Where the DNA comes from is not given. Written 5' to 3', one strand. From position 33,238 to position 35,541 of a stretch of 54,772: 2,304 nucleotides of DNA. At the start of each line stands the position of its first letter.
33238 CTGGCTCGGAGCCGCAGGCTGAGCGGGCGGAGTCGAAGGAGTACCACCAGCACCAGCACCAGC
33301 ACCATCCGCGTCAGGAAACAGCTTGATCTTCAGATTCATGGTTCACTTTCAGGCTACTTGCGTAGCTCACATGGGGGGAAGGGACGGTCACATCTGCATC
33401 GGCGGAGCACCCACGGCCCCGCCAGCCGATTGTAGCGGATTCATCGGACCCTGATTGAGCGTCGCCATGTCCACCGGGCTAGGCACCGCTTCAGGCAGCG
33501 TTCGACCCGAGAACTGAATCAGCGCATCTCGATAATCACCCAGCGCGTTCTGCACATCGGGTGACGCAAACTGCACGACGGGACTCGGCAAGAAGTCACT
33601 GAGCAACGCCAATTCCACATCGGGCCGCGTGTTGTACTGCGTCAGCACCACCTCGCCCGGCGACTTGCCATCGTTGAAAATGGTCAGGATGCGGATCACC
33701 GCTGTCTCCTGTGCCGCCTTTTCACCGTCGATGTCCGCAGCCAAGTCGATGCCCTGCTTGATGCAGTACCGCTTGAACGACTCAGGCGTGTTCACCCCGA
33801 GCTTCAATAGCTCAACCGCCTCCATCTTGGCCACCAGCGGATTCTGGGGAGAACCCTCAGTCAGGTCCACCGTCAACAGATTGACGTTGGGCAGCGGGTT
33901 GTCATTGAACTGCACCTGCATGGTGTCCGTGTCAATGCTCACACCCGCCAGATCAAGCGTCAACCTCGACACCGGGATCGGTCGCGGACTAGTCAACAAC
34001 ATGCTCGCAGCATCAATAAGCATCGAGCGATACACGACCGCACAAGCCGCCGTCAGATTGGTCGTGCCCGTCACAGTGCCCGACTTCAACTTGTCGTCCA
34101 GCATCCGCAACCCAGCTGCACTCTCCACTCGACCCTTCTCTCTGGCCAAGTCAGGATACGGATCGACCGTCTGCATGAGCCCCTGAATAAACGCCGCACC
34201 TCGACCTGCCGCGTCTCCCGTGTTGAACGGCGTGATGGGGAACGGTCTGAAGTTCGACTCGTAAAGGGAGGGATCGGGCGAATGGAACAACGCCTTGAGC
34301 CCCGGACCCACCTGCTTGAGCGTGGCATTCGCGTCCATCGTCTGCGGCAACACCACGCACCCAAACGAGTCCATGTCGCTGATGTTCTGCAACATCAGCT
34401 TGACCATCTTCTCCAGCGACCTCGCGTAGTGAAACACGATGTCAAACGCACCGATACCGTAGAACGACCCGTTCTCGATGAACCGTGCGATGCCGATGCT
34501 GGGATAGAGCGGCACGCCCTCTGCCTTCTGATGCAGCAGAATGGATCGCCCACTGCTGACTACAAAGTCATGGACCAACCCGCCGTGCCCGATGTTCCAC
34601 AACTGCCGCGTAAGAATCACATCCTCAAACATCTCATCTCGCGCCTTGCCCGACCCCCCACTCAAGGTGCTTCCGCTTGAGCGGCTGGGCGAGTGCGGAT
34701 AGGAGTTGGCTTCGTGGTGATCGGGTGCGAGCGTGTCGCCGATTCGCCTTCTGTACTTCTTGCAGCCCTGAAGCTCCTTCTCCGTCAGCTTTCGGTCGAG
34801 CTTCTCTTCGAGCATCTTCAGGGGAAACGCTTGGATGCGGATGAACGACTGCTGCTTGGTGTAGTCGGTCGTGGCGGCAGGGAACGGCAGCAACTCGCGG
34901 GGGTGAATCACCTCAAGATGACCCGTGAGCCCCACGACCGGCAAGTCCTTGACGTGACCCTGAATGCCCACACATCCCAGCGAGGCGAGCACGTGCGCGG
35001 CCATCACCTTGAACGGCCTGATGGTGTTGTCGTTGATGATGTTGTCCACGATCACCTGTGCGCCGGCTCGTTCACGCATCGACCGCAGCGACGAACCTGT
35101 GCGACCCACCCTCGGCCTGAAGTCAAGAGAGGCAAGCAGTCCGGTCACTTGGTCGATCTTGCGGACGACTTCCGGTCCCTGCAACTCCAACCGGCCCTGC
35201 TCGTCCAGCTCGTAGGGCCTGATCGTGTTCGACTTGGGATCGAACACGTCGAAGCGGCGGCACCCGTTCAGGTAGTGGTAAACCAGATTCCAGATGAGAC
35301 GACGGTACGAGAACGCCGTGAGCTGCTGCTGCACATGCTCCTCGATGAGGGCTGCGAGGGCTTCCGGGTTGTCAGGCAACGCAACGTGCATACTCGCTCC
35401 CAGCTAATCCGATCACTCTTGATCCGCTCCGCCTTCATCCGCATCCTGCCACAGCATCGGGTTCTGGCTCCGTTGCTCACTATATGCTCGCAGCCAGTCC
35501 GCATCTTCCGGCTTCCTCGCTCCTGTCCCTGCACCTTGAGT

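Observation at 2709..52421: Exact 13-16 nt element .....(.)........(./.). present 22 times on both strands, in coding and non-coding DNA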

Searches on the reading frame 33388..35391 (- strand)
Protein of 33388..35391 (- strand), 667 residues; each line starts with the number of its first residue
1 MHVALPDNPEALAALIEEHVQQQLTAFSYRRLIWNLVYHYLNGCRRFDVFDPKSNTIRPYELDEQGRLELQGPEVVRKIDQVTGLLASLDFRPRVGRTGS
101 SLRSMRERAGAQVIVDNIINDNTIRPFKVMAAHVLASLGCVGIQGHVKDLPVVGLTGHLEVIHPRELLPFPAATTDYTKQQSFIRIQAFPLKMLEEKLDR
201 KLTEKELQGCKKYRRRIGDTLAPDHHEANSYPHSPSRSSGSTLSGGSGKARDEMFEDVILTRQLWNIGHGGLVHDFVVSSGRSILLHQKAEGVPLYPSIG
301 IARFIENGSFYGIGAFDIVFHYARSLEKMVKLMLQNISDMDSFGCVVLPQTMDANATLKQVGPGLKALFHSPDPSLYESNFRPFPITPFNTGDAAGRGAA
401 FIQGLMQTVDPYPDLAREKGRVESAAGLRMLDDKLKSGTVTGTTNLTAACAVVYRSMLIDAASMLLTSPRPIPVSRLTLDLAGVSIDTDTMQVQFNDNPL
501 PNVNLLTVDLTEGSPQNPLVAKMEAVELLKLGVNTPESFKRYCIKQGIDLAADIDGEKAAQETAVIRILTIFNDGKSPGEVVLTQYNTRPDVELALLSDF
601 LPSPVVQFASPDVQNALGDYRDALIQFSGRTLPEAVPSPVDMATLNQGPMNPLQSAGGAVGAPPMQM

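Call 13: search_protein_families(library=pfam, proteins=[window:33388-35391:-], max_evalue=0.001)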
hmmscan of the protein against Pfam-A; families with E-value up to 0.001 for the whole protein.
window:33388-35391:- (667 aa): 0 families

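Call 22: search_protein_families(library=phrogs, proteins=[window:33388-35391:-], max_evalue=0.001)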
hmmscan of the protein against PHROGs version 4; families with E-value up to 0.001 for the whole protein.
window:33388-35391:- (667 aa): 0 families

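Call 41: find_homologous_proteins(query=window:33388-35391:-, max_evalue=1e-10)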
Query window:33388-35391:- (667 aa): 37 proteins with E <= 1e-10 among 8000 candidates.
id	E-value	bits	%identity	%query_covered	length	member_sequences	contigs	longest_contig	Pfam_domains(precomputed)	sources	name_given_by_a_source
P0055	0.0e+0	1502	100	99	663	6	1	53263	-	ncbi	ncbi:MAG: hypothetical protein ACK5U7_15150 [Bacteroidota bacterium]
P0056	0.0e+0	1249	82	99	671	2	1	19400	-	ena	-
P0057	0.0e+0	1153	76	100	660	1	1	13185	-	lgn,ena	-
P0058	0.0e+0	1136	75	100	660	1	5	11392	-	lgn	-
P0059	2.7e-161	556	41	95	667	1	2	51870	-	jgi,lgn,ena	-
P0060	8.7e-161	555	40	97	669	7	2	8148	-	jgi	-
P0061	2.4e-159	550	42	95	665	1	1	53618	-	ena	-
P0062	5.9e-157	542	40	95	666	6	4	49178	-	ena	-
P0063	6.3e-157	542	41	95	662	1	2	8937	-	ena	-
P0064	2.9e-156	540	40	99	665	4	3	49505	-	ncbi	-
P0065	7.1e-155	535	40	95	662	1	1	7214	-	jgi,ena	-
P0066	1.3e-154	534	40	95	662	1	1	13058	-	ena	-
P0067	2.4e-154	533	40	96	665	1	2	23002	-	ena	-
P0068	4.4e-154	532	40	96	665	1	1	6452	-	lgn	-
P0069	1.3e-153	531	39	96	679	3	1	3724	-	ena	-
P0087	9.3e-137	475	38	100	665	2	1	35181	-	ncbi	-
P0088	1.2e-133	465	36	99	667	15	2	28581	-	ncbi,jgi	jgi:hypothetical protein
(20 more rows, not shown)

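Call 42: find_encoding_contigs(protein=P0056, flank=10000, max_places=2)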
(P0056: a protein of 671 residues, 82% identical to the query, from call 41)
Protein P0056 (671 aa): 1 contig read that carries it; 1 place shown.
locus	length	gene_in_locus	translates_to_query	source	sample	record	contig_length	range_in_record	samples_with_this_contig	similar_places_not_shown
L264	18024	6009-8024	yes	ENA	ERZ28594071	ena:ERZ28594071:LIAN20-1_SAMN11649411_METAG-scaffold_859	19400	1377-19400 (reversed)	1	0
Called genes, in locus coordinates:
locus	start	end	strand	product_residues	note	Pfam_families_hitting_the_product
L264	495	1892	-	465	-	-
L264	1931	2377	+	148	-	-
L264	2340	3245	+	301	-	-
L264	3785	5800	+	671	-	-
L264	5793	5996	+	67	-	-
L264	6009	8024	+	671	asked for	-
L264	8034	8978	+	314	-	-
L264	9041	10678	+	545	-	-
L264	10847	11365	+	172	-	-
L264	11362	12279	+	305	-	-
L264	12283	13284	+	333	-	-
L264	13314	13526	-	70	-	-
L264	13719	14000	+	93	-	-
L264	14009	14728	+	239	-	PF04488:Gly_transf_sug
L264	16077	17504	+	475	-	-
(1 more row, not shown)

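Call 43: find_encoding_contigs(protein=P0057, flank=10000, max_places=2)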
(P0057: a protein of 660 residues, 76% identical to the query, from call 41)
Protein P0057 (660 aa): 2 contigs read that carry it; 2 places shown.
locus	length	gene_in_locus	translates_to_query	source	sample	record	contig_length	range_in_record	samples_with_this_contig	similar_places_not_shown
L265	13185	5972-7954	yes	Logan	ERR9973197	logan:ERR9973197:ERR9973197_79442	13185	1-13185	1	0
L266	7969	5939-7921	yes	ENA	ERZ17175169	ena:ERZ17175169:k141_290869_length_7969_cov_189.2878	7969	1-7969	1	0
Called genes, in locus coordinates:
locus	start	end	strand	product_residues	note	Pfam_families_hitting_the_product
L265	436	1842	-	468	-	PF19263:DUF5906 (weak)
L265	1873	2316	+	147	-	-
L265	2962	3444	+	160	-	-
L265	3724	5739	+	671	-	-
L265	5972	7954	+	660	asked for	-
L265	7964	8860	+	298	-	-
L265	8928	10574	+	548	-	-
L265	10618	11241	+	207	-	-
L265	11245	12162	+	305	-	-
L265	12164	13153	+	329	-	-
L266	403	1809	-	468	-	PF19263:DUF5906 (weak)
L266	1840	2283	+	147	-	-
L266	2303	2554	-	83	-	-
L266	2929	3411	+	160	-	-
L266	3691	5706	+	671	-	-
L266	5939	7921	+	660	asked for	-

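Call 46: find_related_loci(query=A1, collection=viral_contigs, flank=10000)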
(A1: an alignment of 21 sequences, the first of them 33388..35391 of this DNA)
Query A1 (667 aa) in viral_contigs; peptide patterns used: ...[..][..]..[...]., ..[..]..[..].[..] (x = any residue, [..] = any of these).
335 stretches matched a pattern; 304 encode a relative of the query (tblastn E <= 1e-3); the best 80 are kept; 80 distinct loci.
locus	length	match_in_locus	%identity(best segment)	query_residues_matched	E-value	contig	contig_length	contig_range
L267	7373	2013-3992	41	3-665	7e-170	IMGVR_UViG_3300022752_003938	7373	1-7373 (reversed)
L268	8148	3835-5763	40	3-647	3e-167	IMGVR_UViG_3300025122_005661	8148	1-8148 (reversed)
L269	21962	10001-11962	40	3-666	8e-167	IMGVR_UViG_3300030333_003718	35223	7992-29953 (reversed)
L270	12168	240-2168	40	3-647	4e-167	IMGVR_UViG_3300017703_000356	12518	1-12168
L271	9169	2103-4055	41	3-653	1e-166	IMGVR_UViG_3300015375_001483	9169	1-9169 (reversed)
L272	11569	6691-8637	41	3-654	4e-165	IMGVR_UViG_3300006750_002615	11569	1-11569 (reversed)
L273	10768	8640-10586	41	3-654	5e-165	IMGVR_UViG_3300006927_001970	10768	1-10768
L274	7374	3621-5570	41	2-654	1e-164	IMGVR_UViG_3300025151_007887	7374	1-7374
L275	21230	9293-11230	40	3-651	4e-164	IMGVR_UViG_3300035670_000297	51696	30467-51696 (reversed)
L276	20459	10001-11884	41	5-639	1e-163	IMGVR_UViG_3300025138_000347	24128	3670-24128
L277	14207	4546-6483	40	3-651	2e-163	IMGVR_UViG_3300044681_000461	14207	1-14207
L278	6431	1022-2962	40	3-652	2e-164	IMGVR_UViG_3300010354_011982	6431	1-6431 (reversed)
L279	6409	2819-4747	41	3-648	2e-164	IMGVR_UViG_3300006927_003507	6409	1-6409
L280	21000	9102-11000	41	5-645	4e-163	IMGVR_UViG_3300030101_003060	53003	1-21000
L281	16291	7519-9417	41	5-645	4e-163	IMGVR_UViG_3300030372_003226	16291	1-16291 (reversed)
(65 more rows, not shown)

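Call 48: search_dna_similar(query=window:33388-35391:-, collection=phages, mode=protein, max_rows=25)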
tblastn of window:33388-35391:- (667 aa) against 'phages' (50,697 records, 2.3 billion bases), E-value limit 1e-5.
No match.

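Call 90: list_cluster_members(proteins=[P0064, P0087, P0088, P0030, P0032, P0010, P0022, P0043, P0095, P0096])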
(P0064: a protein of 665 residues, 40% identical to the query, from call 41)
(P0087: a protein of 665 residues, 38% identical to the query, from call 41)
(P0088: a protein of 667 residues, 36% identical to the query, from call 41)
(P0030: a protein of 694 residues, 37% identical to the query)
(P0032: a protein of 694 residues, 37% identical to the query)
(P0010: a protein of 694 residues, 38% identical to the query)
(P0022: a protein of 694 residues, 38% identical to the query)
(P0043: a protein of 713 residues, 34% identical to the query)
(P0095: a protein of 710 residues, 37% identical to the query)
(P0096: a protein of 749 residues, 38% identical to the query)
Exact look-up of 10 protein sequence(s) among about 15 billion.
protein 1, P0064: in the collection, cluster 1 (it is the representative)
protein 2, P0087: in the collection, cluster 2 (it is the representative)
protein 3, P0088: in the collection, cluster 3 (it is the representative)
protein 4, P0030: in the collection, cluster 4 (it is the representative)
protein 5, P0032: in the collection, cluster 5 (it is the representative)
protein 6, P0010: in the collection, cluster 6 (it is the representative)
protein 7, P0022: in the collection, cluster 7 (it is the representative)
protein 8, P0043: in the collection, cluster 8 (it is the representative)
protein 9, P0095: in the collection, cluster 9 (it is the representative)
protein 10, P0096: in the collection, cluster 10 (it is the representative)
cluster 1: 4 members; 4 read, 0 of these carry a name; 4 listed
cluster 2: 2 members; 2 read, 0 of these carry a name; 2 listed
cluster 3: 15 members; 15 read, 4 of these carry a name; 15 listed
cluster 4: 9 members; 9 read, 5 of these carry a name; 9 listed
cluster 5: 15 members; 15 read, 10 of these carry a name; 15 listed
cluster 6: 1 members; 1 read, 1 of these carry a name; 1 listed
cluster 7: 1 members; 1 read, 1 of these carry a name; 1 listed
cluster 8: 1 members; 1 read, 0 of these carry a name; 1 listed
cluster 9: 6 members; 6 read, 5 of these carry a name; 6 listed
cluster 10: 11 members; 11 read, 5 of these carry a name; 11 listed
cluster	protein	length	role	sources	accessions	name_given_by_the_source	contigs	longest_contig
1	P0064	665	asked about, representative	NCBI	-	-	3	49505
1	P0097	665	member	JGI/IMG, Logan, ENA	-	-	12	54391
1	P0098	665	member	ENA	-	-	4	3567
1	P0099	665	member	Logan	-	-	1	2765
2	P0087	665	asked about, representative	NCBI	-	-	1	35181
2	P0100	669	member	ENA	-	-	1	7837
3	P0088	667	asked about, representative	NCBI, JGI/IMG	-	hypothetical protein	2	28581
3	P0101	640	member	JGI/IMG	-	hypothetical protein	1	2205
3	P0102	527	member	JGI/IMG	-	hypothetical protein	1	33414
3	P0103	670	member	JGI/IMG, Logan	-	hypothetical protein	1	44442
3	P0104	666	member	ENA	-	-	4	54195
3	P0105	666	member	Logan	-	-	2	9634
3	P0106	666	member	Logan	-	-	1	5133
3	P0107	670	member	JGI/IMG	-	-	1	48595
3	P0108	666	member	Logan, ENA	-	-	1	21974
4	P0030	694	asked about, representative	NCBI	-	-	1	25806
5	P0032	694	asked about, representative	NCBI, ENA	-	-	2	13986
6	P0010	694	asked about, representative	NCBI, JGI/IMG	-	hypothetical protein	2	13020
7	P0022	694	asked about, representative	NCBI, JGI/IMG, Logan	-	hypothetical protein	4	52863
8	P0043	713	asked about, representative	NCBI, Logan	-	-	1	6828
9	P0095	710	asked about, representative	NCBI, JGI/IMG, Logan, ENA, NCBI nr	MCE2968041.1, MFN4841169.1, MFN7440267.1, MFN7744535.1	MAG: hypothetical protein ACK5WB_00290 [Phycisphaerales bacterium] | hypothetical protein | hypothetical protein [Phycisphaeraceae bacterium]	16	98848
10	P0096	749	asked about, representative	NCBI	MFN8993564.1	MAG: hypothetical protein ACK5X3_07875 [Pseudomonadota bacterium]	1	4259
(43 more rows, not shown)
